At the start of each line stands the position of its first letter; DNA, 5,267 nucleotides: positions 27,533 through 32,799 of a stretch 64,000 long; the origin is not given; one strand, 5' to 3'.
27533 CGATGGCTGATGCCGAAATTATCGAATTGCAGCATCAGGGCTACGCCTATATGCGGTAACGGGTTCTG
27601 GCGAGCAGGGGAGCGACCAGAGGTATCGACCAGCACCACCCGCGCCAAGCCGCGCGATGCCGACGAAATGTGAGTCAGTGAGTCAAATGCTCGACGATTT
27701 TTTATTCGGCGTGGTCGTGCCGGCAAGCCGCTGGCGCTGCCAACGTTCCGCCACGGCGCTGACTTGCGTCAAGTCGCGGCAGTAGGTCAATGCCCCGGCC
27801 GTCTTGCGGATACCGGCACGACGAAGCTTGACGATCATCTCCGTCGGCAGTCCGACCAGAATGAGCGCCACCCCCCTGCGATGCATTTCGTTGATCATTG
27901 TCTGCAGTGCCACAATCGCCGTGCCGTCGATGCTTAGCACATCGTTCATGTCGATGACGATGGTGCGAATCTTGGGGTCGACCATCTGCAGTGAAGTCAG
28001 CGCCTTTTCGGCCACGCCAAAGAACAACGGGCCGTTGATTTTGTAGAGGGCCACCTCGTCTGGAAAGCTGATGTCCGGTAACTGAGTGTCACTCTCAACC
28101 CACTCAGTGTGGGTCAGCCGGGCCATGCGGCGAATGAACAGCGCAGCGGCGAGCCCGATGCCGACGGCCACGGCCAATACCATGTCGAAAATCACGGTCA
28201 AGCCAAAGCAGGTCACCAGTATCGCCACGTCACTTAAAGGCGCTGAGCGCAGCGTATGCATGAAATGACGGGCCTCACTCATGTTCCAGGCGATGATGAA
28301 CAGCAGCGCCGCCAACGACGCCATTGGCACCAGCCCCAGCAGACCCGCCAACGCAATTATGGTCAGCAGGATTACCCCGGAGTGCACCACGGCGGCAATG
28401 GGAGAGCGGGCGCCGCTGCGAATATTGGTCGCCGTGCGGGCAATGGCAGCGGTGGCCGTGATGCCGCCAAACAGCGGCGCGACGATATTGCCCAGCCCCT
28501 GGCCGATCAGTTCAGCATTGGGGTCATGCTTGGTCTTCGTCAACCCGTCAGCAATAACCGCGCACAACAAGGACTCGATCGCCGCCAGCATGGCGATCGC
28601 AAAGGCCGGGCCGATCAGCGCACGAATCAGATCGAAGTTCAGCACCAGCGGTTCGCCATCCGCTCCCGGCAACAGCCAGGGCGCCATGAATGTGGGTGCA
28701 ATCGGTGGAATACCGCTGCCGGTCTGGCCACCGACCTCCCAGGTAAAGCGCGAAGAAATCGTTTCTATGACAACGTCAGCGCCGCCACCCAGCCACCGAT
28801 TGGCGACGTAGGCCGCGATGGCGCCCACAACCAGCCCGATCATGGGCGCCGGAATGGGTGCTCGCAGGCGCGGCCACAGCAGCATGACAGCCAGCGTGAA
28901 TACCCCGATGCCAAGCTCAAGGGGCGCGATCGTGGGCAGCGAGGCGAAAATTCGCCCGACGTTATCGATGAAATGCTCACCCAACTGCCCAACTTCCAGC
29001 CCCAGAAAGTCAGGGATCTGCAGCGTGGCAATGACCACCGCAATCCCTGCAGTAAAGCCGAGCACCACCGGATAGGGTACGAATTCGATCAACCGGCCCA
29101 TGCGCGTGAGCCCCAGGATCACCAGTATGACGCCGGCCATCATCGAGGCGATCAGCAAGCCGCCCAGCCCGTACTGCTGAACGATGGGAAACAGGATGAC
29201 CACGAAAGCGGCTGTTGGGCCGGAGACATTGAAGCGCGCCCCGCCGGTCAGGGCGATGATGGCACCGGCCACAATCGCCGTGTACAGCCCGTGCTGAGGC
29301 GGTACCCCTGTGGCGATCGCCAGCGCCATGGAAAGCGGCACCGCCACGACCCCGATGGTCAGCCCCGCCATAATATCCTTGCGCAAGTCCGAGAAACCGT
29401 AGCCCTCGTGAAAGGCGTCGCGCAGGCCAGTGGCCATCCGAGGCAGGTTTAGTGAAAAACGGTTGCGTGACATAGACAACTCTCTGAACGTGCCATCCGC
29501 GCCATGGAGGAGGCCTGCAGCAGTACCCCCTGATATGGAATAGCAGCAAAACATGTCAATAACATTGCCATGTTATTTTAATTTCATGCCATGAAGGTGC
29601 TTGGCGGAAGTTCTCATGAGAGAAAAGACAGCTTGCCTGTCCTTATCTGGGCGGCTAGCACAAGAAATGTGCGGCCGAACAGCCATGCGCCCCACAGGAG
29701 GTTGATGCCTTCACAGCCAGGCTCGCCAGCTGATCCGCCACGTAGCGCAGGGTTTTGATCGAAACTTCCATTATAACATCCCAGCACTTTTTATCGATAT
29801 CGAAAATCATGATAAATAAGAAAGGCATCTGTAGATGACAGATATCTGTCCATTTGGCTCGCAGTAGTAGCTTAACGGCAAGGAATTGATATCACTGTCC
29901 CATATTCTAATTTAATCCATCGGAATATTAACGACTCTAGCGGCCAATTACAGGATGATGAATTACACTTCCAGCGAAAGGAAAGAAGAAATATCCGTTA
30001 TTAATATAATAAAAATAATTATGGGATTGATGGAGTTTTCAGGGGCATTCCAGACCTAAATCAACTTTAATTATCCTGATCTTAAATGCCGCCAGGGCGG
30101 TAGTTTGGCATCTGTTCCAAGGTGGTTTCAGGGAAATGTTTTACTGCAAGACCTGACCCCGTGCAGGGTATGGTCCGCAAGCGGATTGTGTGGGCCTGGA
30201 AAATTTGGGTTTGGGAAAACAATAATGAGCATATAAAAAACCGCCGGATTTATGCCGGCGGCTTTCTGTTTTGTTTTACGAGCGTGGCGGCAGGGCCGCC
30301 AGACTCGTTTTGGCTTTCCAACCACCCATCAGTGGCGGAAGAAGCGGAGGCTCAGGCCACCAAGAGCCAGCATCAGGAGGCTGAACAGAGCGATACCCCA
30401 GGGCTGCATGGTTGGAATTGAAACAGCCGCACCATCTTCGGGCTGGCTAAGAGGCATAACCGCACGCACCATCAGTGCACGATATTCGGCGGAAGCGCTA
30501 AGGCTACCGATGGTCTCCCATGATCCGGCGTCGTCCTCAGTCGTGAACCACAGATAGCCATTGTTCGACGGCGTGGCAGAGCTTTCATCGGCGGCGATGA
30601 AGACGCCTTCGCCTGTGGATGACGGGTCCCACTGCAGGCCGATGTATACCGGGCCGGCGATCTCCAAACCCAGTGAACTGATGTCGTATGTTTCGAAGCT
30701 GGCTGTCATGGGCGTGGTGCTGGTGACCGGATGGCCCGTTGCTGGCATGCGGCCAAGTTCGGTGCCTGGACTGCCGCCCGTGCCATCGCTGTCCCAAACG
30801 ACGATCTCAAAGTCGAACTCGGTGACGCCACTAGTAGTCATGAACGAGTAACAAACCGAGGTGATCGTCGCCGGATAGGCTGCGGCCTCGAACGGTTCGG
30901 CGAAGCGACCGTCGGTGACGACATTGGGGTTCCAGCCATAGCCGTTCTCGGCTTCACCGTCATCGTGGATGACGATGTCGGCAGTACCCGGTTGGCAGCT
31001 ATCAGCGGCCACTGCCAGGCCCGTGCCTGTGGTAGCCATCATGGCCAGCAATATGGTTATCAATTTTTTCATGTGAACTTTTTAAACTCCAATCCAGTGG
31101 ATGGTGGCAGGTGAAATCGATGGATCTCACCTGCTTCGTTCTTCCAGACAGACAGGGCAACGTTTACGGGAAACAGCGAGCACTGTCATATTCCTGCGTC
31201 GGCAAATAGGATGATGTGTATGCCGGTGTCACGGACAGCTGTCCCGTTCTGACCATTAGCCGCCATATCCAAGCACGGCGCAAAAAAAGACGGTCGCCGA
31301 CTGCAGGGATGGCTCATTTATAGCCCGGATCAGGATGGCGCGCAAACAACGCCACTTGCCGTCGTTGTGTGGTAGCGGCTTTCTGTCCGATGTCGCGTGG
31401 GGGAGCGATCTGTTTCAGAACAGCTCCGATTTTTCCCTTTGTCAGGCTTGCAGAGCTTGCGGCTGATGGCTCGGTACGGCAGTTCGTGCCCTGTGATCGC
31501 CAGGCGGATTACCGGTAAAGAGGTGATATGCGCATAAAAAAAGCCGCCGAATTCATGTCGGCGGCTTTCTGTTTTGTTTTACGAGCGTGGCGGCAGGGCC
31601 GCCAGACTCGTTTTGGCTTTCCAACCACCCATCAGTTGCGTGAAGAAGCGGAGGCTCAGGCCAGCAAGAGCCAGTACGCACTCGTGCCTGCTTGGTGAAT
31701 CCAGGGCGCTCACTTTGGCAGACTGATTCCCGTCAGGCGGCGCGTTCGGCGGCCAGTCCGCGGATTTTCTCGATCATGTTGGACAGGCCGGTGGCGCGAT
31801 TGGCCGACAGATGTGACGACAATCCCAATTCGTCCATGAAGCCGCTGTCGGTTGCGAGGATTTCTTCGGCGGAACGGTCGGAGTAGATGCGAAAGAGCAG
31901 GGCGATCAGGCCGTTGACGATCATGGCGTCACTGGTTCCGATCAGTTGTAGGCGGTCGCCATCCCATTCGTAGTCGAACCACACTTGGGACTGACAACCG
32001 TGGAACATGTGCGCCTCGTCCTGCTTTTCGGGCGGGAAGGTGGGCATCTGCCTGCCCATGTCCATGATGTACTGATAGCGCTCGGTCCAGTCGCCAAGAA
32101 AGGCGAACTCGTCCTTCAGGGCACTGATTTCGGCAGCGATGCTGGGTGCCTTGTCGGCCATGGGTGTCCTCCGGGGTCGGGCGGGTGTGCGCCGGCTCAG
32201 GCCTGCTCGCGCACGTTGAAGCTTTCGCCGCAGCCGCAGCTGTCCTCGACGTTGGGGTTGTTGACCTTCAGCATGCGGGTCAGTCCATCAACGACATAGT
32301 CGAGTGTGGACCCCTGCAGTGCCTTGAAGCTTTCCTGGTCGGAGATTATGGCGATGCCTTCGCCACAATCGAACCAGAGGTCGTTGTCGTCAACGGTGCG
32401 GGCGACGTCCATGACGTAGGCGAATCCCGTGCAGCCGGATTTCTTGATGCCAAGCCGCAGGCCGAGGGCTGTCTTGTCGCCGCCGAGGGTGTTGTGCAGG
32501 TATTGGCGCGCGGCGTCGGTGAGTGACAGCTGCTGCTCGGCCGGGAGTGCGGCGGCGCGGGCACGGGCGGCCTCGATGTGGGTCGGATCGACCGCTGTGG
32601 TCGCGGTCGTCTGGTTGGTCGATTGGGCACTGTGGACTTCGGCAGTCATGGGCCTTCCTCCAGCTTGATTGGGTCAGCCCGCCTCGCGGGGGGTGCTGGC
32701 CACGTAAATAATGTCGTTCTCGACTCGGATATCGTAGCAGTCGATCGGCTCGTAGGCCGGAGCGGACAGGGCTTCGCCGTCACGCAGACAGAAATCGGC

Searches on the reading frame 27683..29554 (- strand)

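Call 36: search_protein_families(library=pfam, proteins=[window:27683-29554:-], max_evalue=0.00001)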
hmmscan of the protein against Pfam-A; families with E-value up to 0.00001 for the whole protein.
window:27683-29554:- (623 aa): 2 families
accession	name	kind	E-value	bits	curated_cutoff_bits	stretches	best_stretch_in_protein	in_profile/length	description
PF00916.26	Sulfate_transp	-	1.3e-78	264.9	23.2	1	57-440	1-372/380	Sulfate permease family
PF01740.26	STAS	-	1.3e-13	51.1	22.6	1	495-584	4-95/106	STAS domain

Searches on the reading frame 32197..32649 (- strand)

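Call 64: search_protein_families(library=pfam, proteins=[window:32197-32649:-], max_evalue=0.00001)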
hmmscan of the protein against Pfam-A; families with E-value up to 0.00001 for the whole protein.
window:32197-32649:- (150 aa): 1 family
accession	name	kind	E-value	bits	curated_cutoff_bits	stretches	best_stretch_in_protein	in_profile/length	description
PF01521.26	Fe-S_biosyn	-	1.5e-13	51.3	26.3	1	40-141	2-109/110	Iron-sulphur cluster biosynthesis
